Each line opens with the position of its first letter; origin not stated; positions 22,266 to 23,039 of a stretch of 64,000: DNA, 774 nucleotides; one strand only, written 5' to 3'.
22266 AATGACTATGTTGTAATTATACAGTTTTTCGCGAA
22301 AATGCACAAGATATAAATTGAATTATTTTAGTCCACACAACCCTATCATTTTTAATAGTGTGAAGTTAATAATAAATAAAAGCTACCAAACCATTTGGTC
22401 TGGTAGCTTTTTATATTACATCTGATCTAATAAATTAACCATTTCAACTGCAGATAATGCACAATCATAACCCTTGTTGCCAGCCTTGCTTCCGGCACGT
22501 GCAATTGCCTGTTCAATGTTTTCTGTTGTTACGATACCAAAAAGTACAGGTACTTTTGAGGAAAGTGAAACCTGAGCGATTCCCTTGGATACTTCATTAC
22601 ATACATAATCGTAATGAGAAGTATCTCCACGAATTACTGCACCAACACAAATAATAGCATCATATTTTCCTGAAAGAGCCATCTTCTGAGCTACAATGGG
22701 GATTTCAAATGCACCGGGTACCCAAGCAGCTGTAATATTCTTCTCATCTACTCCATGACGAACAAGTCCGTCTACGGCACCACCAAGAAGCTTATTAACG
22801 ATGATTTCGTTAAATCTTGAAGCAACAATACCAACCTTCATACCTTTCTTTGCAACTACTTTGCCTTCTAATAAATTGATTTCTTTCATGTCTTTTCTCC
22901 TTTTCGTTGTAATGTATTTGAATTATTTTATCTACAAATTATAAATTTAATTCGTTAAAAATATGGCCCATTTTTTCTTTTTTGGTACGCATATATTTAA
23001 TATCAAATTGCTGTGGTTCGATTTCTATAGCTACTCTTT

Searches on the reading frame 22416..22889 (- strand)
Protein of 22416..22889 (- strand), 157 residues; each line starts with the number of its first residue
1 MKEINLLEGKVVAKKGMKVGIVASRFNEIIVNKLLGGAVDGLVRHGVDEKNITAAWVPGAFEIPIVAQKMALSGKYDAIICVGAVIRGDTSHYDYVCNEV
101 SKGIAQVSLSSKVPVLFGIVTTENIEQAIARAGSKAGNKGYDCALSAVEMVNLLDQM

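Call 9: search_protein_families(library=pfam, proteins=[window:22416-22889:-])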
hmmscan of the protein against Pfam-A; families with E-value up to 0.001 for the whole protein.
window:22416-22889:- (157 aa): 1 family
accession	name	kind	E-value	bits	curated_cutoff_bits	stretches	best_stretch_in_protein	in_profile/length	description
PF00885.24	DMRL_synthase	-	4.7e-60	202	26.7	1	16-154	1-138/139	6,7-dimethyl-8-ribityllumazine synthase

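Call 15: find_encoding_contigs(protein=window:22416-22889:-, flank=4000, max_places=10)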
Protein window:22416-22889:- (157 aa): 3 contigs read that carry it; 3 places shown.
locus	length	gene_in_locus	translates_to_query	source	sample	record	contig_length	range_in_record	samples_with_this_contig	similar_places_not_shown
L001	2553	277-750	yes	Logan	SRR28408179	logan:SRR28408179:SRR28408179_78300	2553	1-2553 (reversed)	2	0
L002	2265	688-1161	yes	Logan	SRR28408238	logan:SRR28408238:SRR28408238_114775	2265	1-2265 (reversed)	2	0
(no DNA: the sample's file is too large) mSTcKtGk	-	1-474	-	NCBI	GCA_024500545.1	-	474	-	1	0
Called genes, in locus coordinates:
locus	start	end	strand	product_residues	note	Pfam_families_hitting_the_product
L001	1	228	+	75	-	?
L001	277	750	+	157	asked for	PF00885:DMRL_synthase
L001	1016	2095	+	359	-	PF00589:Phage_integrase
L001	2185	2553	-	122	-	?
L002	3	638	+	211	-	?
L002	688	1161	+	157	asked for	PF00885:DMRL_synthase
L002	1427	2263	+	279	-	?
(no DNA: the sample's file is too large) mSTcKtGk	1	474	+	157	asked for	PF00885:DMRL_synthase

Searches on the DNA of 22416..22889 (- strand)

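Call 63: search_with_rna_model(model_id=R1, sources=[L001, L002, L003, L196, L197, L198, L199, L200, L201, L202, L203, L204, L205, L206, L207, L208, L209, L210, L211, L212, L213, L214, L215, L216, L217, L218, L219, L220, L221, L222, L223, L224], max_evalue=1)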
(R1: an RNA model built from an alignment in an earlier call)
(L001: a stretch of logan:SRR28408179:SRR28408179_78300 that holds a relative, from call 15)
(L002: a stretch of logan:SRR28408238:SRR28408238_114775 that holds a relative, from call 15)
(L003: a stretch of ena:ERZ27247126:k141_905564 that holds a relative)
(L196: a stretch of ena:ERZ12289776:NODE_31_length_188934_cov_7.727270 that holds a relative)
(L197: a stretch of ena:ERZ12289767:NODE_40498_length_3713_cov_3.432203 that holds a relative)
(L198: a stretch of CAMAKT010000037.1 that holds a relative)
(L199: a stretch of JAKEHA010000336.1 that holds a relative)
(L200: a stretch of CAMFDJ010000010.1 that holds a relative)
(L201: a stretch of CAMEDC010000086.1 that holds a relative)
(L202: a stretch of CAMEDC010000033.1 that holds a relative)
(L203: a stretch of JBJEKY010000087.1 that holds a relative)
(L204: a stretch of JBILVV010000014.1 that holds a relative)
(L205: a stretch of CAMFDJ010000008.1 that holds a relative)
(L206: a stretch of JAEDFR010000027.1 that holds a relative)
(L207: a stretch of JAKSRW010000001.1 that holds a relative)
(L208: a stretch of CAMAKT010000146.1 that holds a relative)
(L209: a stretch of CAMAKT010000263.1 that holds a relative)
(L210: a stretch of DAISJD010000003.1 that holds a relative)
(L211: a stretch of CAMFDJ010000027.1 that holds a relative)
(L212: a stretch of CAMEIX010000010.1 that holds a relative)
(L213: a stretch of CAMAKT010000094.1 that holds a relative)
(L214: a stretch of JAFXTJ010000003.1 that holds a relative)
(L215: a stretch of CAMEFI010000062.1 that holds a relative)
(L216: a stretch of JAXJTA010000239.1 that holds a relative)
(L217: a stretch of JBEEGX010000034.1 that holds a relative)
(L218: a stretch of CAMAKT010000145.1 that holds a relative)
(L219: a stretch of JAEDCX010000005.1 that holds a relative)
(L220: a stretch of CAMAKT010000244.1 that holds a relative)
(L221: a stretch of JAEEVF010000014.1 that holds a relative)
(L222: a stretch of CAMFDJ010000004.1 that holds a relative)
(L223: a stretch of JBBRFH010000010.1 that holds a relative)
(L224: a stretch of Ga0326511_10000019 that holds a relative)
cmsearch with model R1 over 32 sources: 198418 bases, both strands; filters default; matches with E-value up to 1: 47.
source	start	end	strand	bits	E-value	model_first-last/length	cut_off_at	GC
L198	156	284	-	153.9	3.8e-36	1-129/129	no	0.59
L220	3437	3565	+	149.2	5.8e-35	1-129/129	no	0.6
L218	6315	6443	+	147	2.1e-34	1-129/129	no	0.58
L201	5848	5976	+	143.2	1.8e-33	1-129/129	no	0.6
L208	6338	6466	+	142.7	2.4e-33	1-129/129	no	0.58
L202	3023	3152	+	138.7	2.5e-32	1-129/129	no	0.58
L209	2268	2397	+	138.2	3.2e-32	1-129/129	no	0.62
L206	1395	1525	-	137.6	4.6e-32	1-129/129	no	0.56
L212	1378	1507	+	137.5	4.9e-32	1-129/129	no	0.58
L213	1558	1685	+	137.3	5.5e-32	1-129/129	no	0.58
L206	716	845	+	137.2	5.6e-32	1-129/129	no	0.55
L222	6330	6457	+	137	6.3e-32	1-129/129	no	0.58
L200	2847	2974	+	136.9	6.9e-32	1-129/129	no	0.59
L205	4803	4930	+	136.9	6.9e-32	1-129/129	no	0.59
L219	7196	7323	-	134.6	2.5e-31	1-129/129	no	0.6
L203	1377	1505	-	128.4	9.1e-30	1-129/129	no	0.6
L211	66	193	-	127.5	1.6e-29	1-129/129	no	0.58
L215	5364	5492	-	127.2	1.9e-29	1-129/129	no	0.5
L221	2930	3058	-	123.7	1.4e-28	1-129/129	no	0.6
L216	1861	1987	-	93.2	6.2e-21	1-129/129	no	0.61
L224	3321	3447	-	93.2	6.2e-21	1-129/129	no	0.61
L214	2047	2160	-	91.4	1.8e-20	1-129/129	no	0.68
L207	3604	3735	+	86.1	3.7e-19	1-129/129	no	0.57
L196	5267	5386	+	65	7.2e-14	1-129/129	no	0.59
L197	1246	1365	+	65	7.2e-14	1-129/129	no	0.59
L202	3007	3102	-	41.1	6.9e-08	1-129/129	no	0.55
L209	2235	2347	-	37.1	7.2e-07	1-129/129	no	0.55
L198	206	312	+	36.3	1.1e-06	1-129/129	no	0.51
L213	1512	1635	-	36.1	1.2e-06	1-129/129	no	0.48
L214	2082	2176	+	34.8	2.6e-06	1-129/129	no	0.67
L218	6538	6655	+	28.6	9.6e-05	1-129/129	no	0.44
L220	3398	3515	-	27.7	0.00016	1-129/129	no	0.53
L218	6301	6393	-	26.9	0.00025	1-129/129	no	0.59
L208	6304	6416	-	24.5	0.001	1-129/129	no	0.5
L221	2981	3074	+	23.1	0.0022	1-129/129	no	0.57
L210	867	966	-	22.9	0.0025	1-129/129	no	0.58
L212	1362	1456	-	21.6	0.0055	1-129/129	no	0.55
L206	1446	1539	+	21.4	0.0062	1-129/129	no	0.55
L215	5414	5523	+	21.3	0.0063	1-129/129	no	0.48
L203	1434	1498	+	20.9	0.008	8-72/129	no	0.58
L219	7247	7339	+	19.7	0.016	1-129/129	no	0.58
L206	700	794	-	18.7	0.029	1-129/129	no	0.52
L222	6295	6406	-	16.8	0.086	1-129/129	no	0.57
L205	4787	4879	-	16.7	0.092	1-129/129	no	0.56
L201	5822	5926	-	16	0.14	1-129/129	no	0.53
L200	2831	2923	-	15.1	0.22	1-129/129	no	0.57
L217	4791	4903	+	12.9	0.83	1-129/129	no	0.62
